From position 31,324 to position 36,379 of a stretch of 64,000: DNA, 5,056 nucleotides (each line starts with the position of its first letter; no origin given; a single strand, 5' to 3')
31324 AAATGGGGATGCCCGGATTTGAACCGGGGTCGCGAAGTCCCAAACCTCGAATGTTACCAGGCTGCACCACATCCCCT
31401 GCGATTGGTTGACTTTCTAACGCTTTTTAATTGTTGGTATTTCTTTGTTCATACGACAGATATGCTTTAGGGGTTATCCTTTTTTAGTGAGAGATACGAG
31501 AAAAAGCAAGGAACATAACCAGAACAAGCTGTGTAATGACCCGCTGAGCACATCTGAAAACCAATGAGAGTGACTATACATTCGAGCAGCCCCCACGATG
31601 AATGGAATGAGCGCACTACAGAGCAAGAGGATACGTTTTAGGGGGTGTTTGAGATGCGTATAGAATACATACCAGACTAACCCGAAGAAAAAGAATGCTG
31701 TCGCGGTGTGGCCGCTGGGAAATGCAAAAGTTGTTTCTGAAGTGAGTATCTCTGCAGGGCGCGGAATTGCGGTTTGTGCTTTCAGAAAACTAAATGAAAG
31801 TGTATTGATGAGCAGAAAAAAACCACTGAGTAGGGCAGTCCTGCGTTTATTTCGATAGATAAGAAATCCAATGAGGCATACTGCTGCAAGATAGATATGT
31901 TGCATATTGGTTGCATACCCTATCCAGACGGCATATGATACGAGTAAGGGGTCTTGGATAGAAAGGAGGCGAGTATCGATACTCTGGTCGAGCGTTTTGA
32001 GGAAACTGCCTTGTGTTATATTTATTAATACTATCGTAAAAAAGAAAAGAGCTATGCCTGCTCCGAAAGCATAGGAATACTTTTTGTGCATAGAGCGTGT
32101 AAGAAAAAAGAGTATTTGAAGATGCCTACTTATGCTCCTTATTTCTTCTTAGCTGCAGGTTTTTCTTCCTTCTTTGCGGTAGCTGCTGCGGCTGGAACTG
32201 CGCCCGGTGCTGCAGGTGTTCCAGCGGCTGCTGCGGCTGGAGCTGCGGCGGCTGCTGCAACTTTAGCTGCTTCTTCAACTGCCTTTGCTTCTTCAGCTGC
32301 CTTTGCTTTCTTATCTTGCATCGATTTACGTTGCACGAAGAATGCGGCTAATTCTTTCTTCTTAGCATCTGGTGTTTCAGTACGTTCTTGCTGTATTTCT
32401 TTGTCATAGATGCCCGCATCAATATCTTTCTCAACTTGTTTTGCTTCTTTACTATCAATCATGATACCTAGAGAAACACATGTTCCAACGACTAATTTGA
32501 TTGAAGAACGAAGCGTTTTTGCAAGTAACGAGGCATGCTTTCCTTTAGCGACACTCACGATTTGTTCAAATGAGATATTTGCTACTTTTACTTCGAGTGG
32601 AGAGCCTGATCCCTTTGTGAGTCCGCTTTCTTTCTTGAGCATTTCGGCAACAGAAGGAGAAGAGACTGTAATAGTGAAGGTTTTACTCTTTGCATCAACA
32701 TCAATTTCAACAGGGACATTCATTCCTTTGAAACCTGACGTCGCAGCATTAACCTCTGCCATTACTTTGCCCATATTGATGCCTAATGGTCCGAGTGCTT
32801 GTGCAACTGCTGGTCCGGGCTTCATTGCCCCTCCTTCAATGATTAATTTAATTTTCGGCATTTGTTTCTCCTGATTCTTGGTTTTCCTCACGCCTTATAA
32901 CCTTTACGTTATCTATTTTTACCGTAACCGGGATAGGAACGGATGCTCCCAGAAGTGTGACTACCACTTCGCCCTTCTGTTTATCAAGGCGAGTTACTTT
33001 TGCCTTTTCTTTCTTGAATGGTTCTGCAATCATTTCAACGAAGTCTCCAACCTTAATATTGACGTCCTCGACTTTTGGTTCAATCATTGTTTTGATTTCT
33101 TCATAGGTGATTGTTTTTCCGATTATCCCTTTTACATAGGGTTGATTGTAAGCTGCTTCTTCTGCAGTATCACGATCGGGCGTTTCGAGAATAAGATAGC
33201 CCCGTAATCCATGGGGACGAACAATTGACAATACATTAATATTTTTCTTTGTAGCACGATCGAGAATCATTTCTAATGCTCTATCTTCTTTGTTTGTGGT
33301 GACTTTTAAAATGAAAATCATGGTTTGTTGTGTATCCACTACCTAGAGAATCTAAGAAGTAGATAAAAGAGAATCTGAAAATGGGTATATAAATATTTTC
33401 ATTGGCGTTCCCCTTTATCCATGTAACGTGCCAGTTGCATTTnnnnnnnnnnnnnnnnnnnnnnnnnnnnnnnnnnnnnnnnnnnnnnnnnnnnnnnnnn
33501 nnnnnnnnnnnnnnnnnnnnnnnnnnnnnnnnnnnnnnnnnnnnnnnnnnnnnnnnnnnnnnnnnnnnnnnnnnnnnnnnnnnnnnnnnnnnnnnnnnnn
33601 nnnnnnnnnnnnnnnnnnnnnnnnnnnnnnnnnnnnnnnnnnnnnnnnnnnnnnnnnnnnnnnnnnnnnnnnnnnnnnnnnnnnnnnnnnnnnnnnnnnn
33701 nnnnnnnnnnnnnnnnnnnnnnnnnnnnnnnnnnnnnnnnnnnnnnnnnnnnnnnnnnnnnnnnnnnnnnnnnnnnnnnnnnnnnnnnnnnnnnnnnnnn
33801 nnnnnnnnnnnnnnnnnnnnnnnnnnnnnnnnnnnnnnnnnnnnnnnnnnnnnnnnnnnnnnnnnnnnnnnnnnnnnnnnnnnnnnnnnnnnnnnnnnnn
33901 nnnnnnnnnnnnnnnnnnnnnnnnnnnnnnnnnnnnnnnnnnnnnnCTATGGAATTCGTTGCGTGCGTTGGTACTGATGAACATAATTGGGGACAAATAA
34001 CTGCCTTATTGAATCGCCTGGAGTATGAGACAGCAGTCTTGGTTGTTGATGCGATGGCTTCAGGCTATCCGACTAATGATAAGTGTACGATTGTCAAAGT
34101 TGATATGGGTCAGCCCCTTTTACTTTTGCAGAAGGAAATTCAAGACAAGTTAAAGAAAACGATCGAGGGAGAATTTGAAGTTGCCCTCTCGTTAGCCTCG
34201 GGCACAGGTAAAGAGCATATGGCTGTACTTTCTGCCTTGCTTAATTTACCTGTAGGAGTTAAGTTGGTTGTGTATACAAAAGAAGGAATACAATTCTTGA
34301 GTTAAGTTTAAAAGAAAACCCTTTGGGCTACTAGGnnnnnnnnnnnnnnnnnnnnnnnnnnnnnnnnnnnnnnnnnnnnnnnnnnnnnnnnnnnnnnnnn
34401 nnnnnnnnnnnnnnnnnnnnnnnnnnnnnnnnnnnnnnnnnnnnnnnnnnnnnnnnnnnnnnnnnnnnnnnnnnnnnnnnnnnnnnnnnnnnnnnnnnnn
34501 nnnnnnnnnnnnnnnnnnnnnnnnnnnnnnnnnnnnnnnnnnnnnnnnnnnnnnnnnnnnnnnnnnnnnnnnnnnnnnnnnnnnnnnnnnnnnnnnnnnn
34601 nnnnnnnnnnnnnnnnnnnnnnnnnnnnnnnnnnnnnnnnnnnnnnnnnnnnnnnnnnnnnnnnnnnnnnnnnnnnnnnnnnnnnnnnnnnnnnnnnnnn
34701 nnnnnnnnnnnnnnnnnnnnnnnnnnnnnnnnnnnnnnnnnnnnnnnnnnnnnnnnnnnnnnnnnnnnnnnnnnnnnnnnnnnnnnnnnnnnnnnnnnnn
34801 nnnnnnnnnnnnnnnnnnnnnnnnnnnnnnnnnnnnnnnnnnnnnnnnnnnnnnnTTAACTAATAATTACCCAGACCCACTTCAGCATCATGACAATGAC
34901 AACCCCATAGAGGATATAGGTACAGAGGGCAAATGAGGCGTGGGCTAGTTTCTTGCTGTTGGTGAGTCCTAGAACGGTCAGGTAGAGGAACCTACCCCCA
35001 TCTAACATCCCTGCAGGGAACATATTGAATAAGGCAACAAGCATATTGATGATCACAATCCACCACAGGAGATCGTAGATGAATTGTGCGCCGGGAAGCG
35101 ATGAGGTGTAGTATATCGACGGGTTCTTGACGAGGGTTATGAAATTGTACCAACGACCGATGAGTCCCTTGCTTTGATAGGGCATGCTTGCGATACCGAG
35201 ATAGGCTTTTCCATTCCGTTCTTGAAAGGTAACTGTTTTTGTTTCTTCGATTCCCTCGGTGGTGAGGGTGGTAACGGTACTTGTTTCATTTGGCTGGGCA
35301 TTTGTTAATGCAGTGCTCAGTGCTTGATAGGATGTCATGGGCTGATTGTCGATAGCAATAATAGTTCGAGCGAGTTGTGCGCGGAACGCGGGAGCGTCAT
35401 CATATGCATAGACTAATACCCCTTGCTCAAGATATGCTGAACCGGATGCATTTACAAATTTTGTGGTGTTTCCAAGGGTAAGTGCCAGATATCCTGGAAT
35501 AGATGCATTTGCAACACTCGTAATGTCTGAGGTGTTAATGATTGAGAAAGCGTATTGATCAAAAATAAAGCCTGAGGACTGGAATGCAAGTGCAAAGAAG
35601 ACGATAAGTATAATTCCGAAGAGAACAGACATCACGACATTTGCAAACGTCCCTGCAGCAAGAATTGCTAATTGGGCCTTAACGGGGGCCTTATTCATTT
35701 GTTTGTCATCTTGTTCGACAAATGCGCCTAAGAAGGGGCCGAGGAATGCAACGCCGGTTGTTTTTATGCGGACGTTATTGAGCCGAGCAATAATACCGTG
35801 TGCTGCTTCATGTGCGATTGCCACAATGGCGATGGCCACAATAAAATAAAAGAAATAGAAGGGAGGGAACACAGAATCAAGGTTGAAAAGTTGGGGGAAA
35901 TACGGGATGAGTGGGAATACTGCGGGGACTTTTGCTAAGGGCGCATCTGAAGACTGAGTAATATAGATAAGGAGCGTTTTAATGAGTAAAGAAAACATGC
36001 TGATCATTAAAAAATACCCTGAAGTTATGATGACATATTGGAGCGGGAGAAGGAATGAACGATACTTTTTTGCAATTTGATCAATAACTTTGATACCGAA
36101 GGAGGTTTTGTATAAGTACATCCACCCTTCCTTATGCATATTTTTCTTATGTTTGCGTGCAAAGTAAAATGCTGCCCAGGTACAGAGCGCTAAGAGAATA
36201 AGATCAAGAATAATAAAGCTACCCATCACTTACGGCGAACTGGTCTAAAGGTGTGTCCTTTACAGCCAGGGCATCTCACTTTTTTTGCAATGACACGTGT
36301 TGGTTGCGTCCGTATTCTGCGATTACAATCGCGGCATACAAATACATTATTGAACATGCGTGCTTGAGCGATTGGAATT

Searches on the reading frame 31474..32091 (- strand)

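Call 74: search_protein_families(library=pfam, proteins=[window:31474-32091:-], max_evalue=0.01)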
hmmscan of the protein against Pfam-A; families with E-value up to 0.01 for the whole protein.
window:31474-32091:- (205 aa): 3 families
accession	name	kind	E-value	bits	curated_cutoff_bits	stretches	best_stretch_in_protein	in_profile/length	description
PF01569.27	PAP2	-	1.5e-13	51.1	27.2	1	95-196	11-122/130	PAP2 superfamily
PF14378.12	PAP2_3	-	0.0014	18.9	27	1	119-187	122-183/190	PAP2 superfamily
PF14360.12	PAP2_C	-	0.0076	17.2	27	1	126-188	8-65/74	PAP2 superfamily C-terminal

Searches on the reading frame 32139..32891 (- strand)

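Call 74: search_protein_families(library=pfam, proteins=[window:32139-32891:-], max_evalue=0.01)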
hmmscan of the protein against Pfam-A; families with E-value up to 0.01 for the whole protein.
window:32139-32891:- (250 aa): 2 families
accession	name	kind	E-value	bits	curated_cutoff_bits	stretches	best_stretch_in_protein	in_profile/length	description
PF03946.19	Ribosomal_L11_N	-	1.1e-19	70.4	32.9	1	14-70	1-56/58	Ribosomal protein L11, N-terminal domain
PF00298.24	Ribosomal_L11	-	3e-15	56.8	21.4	1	78-145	2-69/69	Ribosomal protein L11, RNA binding domain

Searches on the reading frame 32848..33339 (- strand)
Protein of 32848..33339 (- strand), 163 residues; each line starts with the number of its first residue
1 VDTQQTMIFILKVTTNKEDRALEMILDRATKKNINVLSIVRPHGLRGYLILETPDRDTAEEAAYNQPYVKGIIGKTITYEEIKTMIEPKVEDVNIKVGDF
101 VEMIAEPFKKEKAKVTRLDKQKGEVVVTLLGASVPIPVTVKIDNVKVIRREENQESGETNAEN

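Call 74: search_protein_families(library=pfam, proteins=[window:32848-33339:-], max_evalue=0.01)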
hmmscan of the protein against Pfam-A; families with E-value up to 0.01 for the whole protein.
window:32848-33339:- (163 aa): 1 family
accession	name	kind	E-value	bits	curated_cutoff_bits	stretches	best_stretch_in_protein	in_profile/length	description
PF03439.18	Spt5-NGN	-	2.1e-11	44.1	22.4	1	7-86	1-84/84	Early transcription elongation factor of RNA pol II, NGN section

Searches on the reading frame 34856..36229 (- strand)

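Call 7: search_protein_families(library=pfam, proteins=[window:34856-36229:-], max_evalue=0.001)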
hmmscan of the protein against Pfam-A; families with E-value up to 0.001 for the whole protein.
window:34856-36229:- (457 aa): 1 family
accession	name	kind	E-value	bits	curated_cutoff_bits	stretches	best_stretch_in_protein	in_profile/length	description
PF02163.28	Peptidase_M50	-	1.4e-24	87.1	27.2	1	128-440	1-214/221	Peptidase family M50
